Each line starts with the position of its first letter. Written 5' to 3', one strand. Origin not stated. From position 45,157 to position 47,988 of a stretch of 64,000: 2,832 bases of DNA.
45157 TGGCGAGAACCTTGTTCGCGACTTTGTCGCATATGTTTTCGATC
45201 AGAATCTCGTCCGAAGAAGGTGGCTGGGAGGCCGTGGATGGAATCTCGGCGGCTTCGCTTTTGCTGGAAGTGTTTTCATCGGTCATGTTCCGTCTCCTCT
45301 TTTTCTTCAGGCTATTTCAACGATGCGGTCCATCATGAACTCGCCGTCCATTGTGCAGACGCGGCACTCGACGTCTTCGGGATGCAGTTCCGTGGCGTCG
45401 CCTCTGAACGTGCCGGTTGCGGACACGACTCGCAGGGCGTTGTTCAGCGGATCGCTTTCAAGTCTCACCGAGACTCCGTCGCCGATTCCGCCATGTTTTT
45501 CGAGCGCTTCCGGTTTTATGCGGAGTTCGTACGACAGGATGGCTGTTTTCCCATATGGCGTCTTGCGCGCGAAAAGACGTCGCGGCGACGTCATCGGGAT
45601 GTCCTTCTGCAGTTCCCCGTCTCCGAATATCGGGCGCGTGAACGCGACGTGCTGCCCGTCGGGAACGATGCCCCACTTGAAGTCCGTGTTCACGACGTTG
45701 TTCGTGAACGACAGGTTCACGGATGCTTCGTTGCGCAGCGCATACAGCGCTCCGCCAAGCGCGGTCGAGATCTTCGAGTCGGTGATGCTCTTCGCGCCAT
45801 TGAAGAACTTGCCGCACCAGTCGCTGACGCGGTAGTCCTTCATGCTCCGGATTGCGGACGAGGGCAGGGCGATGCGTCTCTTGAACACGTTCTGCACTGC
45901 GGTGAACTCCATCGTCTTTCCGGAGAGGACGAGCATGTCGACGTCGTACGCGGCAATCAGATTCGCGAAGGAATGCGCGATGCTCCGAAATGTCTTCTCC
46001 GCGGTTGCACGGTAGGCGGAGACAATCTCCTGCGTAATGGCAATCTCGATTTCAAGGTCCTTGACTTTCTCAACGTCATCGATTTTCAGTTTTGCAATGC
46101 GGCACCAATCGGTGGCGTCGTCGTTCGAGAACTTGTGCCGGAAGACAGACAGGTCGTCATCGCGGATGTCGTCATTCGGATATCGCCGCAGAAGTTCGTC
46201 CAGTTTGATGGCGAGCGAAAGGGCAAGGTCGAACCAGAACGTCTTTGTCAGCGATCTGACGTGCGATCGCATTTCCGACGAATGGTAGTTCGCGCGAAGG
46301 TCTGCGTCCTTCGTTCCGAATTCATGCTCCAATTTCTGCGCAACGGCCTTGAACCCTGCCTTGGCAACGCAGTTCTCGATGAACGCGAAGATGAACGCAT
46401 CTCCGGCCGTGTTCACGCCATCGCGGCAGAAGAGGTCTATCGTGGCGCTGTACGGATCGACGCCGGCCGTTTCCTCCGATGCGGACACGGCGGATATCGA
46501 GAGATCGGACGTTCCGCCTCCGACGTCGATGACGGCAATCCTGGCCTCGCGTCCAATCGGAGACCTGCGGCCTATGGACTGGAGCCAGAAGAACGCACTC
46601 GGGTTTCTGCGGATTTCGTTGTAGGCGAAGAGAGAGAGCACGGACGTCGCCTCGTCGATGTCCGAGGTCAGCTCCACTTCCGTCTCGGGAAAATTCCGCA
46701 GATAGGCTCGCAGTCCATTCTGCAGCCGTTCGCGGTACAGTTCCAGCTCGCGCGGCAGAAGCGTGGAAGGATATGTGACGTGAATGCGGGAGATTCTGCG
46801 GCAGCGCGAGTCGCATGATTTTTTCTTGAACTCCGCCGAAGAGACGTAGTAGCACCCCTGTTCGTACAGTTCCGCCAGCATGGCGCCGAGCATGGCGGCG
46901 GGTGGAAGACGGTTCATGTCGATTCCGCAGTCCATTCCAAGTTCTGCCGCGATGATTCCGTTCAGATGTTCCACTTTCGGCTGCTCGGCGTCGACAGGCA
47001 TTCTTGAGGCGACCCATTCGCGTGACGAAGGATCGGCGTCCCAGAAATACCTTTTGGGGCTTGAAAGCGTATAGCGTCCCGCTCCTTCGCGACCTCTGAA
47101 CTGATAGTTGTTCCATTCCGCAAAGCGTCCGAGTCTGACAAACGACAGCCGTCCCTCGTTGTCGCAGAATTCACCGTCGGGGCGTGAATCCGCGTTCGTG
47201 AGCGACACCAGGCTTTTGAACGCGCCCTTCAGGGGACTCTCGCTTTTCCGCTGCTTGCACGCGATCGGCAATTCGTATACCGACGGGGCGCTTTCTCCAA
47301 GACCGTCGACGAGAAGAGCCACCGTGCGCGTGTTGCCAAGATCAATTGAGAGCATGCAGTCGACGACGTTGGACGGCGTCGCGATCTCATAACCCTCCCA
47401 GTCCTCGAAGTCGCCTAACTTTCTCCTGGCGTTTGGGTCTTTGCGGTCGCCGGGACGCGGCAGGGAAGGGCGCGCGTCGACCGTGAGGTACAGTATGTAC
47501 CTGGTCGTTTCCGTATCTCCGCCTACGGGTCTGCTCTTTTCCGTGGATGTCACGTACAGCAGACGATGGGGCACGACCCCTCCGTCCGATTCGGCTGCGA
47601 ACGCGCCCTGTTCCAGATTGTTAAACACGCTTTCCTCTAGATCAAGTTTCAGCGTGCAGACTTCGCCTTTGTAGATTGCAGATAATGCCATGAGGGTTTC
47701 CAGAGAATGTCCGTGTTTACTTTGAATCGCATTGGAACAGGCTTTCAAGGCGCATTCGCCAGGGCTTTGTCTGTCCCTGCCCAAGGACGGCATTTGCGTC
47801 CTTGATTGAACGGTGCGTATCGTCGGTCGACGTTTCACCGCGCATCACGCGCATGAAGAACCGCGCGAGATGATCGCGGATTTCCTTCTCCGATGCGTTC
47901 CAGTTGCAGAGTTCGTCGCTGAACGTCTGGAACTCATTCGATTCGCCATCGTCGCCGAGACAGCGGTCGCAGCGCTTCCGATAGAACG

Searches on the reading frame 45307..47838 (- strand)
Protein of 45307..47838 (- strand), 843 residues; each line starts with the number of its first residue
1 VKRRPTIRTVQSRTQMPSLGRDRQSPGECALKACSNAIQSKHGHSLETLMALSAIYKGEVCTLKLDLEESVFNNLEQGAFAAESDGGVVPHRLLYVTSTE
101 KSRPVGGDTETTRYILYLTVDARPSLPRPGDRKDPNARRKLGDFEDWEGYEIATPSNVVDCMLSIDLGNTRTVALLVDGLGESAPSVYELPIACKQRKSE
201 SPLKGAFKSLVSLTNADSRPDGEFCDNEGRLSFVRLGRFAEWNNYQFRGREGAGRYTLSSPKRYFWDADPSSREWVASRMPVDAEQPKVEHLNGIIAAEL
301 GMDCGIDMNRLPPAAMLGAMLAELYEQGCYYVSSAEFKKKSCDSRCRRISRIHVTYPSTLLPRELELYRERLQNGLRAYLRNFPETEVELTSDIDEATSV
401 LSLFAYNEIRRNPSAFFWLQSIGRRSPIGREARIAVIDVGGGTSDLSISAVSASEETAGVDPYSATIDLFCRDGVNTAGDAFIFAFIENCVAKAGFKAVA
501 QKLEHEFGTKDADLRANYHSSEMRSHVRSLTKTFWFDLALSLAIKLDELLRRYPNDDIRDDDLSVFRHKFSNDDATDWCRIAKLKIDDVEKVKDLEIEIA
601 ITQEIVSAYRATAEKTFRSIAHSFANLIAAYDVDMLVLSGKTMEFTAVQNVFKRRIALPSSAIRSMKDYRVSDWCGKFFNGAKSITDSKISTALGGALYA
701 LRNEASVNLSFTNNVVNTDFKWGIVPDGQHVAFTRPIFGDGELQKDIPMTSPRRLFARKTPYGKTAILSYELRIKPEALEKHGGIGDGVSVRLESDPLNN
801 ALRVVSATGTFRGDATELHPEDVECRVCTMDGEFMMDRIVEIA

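Call 6: search_protein_families(library=pfam, proteins=[window:45307-47838:-], max_evalue=0.01)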
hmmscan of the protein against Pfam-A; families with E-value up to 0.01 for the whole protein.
window:45307-47838:- (843 aa): 1 family
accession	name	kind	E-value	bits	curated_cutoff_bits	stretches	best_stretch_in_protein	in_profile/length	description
PF07520.16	SrfB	-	5.3e-39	134.4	27.1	1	158-705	247-832/992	Virulence factor SrfB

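Call 8: search_protein_families(library=ncbifam, proteins=[window:45307-47838:-], max_evalue=0.01)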
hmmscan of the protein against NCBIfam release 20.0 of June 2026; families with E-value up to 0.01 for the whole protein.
window:45307-47838:- (843 aa): 0 families

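Call 9: search_protein_families(library=padloc, proteins=[window:45307-47838:-], max_evalue=0.01)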
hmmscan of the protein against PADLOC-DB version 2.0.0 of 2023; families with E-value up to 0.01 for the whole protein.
window:45307-47838:- (843 aa): 1 family
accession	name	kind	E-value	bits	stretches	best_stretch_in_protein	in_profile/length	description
PDLC04731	PDC-M61B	-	0.0023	14.7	0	434-494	350-407/588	-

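Call 44: search_solved_structures(query=window:45307-47838:-, max_evalue=1)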
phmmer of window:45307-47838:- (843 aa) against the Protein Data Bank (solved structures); distinct sequences matched with E-value up to 1: 1.
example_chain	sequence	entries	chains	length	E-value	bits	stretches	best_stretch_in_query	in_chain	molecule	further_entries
8v3t_b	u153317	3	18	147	0.68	11.2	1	657-725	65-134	Collar (CD1362)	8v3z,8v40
